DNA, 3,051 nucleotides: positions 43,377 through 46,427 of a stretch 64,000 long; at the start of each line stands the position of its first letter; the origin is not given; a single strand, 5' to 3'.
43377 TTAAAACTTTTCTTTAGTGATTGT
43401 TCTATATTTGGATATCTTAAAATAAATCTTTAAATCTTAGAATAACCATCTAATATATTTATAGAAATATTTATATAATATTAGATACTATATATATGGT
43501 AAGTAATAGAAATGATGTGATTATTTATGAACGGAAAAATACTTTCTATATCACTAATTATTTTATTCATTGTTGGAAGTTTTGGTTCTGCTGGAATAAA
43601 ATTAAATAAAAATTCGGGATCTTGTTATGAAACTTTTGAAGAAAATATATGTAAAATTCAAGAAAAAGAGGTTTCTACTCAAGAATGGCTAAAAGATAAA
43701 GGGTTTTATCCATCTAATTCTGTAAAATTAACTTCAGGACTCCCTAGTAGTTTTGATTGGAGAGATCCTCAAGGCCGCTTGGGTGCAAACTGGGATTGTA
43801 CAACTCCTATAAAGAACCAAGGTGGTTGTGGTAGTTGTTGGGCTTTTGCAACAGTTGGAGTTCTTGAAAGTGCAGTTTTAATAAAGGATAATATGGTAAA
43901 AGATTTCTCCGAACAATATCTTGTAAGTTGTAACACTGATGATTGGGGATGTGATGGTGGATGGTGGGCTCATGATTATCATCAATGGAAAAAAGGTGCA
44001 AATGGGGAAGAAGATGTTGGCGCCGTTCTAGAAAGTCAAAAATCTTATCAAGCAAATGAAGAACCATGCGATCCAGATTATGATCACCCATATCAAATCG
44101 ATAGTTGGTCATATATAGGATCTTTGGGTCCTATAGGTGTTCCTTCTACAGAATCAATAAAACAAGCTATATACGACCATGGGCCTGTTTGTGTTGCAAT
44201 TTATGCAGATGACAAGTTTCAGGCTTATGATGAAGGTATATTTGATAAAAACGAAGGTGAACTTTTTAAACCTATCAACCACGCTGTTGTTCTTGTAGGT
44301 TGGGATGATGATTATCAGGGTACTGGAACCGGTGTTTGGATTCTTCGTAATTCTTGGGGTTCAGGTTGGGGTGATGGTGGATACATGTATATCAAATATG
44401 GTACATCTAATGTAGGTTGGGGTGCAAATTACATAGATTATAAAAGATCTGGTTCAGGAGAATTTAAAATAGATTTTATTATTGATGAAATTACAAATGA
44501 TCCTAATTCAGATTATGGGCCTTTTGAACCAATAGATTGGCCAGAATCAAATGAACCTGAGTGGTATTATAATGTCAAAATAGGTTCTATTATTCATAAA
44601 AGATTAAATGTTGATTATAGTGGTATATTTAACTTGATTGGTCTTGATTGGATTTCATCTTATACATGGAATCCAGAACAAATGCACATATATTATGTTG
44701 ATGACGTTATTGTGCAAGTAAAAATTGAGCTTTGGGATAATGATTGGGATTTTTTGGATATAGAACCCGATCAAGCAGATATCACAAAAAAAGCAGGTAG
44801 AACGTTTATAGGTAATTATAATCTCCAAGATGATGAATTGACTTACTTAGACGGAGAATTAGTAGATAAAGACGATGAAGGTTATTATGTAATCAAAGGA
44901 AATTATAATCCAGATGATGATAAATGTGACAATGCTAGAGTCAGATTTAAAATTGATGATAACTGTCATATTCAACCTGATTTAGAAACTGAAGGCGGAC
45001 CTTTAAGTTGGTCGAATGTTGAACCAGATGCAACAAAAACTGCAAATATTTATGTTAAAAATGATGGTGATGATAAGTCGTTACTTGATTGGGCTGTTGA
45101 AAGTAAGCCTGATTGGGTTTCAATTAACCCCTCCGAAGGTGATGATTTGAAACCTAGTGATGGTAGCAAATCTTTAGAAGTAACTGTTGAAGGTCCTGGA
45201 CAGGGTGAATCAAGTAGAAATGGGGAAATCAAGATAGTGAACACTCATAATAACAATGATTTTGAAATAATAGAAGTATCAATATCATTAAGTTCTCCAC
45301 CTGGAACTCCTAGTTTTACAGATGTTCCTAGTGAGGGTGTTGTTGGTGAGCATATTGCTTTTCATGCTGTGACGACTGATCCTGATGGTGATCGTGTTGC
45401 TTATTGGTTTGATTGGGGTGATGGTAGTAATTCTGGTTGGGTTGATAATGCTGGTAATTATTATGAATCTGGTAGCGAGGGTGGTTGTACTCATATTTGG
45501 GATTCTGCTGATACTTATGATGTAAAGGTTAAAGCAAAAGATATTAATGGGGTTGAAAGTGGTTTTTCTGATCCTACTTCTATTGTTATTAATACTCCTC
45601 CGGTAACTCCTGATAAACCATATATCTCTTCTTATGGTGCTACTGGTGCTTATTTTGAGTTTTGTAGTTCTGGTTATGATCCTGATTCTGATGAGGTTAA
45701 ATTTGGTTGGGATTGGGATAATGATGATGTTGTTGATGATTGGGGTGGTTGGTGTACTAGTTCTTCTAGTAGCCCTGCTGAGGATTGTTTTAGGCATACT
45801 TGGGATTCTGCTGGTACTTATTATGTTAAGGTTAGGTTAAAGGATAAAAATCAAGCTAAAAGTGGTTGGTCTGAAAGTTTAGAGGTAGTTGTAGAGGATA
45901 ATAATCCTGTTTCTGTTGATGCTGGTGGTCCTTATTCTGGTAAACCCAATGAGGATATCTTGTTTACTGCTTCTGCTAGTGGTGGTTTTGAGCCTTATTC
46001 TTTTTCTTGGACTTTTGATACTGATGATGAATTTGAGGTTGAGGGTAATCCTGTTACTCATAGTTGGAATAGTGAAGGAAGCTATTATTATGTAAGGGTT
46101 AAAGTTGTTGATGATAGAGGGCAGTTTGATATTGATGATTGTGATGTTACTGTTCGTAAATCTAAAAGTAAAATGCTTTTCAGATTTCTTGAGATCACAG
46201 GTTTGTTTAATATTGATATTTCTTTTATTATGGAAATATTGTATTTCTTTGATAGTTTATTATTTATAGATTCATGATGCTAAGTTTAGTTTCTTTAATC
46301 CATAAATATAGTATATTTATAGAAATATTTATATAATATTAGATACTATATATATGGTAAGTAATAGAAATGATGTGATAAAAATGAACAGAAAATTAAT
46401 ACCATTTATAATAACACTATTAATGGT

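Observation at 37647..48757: Near-identical 70-80-bp promoter/leader cassette repeated upstream of four non-homologous secreted-protein genes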

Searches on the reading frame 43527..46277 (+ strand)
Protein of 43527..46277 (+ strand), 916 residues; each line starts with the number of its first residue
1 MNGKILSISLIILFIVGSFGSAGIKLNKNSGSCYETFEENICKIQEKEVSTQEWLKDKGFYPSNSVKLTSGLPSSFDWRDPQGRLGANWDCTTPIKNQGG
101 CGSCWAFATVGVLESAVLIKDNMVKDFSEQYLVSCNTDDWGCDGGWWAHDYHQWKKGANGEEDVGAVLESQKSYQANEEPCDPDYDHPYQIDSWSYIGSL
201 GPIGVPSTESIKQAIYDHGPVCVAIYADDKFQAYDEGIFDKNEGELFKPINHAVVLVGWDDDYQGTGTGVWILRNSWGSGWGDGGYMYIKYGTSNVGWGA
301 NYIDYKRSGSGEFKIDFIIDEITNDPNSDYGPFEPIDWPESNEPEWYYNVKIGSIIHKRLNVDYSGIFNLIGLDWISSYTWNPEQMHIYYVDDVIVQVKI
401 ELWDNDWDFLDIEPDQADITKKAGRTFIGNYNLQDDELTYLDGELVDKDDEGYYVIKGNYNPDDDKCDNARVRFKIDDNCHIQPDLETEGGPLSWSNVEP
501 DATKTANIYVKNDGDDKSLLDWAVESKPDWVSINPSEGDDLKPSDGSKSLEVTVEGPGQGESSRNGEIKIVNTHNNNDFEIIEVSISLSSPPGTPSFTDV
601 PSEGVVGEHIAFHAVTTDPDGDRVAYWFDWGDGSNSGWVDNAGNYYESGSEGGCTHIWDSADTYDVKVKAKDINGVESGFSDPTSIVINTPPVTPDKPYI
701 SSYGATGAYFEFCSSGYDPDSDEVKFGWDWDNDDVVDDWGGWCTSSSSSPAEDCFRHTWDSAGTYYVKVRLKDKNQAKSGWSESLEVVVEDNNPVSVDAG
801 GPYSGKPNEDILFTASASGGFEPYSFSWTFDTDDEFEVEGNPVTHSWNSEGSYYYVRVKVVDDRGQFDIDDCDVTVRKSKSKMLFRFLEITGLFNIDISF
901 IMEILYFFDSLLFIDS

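Call 10: search_protein_families(library=pfam, proteins=[window:43527-46277:+])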
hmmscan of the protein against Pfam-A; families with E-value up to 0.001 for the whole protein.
window:43527-46277:+ (916 aa): 6 families
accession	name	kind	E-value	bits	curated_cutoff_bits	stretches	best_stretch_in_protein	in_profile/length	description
PF00112.29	Peptidase_C1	-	4.6e-48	164.6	20.7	1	72-295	1-208/220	Papain family cysteine protease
PF00801.26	PKD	-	4e-18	65.6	23.5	3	605-675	12-70/80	PKD domain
PF18911.6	PKD_4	-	6.5e-13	49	27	1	793-868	3-76/85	PKD domain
PF19190.6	BACON_2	-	0.00016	21.9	25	1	502-571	17-79/94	Viral BACON domain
PF03051.21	Peptidase_C1_2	-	0.00029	20.2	22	0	250-288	359-396/438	Peptidase C1-like family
PF13004.13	BACON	-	0.00041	20.7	25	1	521-578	2-53/61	Putative binding domain, N-terminal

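Call 27: find_homologous_proteins(query=window:43527-46277:+, max_evalue=1e-20)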
Query window:43527-46277:+ (916 aa): 3043 proteins with E <= 1e-20 among 7406 candidates; the best 120 are listed.
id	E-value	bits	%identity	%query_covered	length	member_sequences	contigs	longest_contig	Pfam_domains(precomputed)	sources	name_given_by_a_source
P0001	0.0e+0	2170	100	100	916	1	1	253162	PF00112.30,PF00801.27,PF18911.7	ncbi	-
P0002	0.0e+0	1608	76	99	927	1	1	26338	PF19190.7,PF00112.30,PF00801.27,PF18911.7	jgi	-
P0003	3.7e-188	646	46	69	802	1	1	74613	PF00112.30,PF00801.27,PF18911.7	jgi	jgi:hypothetical protein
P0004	1.4e-165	571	44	75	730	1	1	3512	PF19190.7,PF00112.30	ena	-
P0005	4.4e-132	460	42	65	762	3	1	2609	PF00112.30,PF13004.14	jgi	-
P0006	7.9e-125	436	34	61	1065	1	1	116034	PF00112.30,PF07705.18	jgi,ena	jgi:C1A family cysteine protease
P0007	1.7e-122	428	36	58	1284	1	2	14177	PF22073.3,PF00112.30,PF07705.18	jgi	-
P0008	5.2e-122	427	47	56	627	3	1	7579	PF00112.30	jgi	-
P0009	1.8e-120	422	45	62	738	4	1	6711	PF00112.30,PF00581.26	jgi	-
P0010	3.0e-120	421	45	60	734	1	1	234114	PF00112.30,PF00581.26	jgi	jgi:C1A family cysteine protease/rhodanese-related sulfurtransferase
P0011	1.5e-119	419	43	27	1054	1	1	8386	PF00112.30,PF07705.18,PF22544.3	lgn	-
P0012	4.0e-118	414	29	66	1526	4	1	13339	PF22073.3,PF01839.30,PF00112.30,PF13517.13,PF07705.18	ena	-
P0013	6.1e-118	413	41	62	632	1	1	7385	PF00112.30,PF03051.22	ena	-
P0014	6.9e-118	413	42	64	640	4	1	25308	PF00112.30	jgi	jgi:C1A family cysteine protease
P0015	1.8e-116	408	44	61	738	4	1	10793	PF00112.30,PF00581.26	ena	-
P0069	6.5e-87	311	32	85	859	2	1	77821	PF00112.30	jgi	-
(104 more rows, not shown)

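Call 29: find_encoding_contigs(protein=P0002, flank=10000, max_places=3)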
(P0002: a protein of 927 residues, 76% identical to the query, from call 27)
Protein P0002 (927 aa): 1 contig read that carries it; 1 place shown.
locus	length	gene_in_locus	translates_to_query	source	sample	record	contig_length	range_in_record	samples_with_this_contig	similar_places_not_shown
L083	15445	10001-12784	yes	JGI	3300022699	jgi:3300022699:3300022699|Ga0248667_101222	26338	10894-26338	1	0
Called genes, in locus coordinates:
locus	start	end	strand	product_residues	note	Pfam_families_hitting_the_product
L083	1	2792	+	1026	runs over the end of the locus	PF17957:Big_7, PF18911:PKD_4 (weak), PF18981:InlK_D3 (faint), PF18911:PKD_4 (weak), PF00801:PKD (weak)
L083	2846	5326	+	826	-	PF00112:Peptidase_C1, PF00801:PKD, PF18911:PKD_4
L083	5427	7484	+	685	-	PF00112:Peptidase_C1, PF22544:HYDIN_VesB_CFA65-like_Ig (faint)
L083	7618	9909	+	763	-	PF00112:Peptidase_C1, PF00801:PKD (faint), PF18911:PKD_4 (weak)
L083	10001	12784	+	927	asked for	PF00112:Peptidase_C1, PF19190:BACON_2 (weak), PF00801:PKD (weak), PF18911:PKD_4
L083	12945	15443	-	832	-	?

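Call 30: find_encoding_contigs(protein=P0001, flank=1000, max_places=3)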
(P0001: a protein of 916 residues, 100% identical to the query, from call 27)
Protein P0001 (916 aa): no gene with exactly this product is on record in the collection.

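Call 57: find_encoding_contigs(protein=P0069, flank=10000, max_places=1)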
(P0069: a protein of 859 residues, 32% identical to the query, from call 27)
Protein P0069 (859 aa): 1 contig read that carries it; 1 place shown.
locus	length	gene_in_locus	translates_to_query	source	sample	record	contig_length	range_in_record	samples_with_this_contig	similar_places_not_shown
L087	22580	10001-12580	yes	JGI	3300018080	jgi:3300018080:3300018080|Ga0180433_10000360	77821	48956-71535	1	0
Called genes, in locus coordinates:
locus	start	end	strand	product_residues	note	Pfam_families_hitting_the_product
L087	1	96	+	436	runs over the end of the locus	PF20695:UbiD_N, PF01977:UbiD, PF20696:UbiD_C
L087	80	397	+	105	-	PF21758:LpdD_chaperone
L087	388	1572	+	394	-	PF04412:AcnX, PF28403:AcnX_2nd, PF28406:AcnX_3rd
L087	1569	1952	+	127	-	PF01989:AcnX_swivel_put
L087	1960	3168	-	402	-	PF00801:PKD (faint), PF18911:PKD_4 (faint)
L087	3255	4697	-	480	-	-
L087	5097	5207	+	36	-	-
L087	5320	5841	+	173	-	PF01966:HD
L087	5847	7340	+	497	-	PF04223:CitF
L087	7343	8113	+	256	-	PF00285:Citrate_synt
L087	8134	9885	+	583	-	PF00330:Aconitase, PF00694:Aconitase_C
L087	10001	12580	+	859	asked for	PF00112:Peptidase_C1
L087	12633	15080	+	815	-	PF00112:Peptidase_C1, PF00801:PKD (weak), PF18911:PKD_4 (weak)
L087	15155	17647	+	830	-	PF00112:Peptidase_C1, PF00801:PKD, PF18911:PKD_4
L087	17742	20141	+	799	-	PF00112:Peptidase_C1, PF00801:PKD, PF18911:PKD_4, PF00801:PKD, PF18911:PKD_4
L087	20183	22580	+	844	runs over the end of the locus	PF22148:Fervidolysin_NPro-like, PF00082:Peptidase_S8, PF00801:PKD, PF18911:PKD_4, PF00801:PKD, PF18911:PKD_4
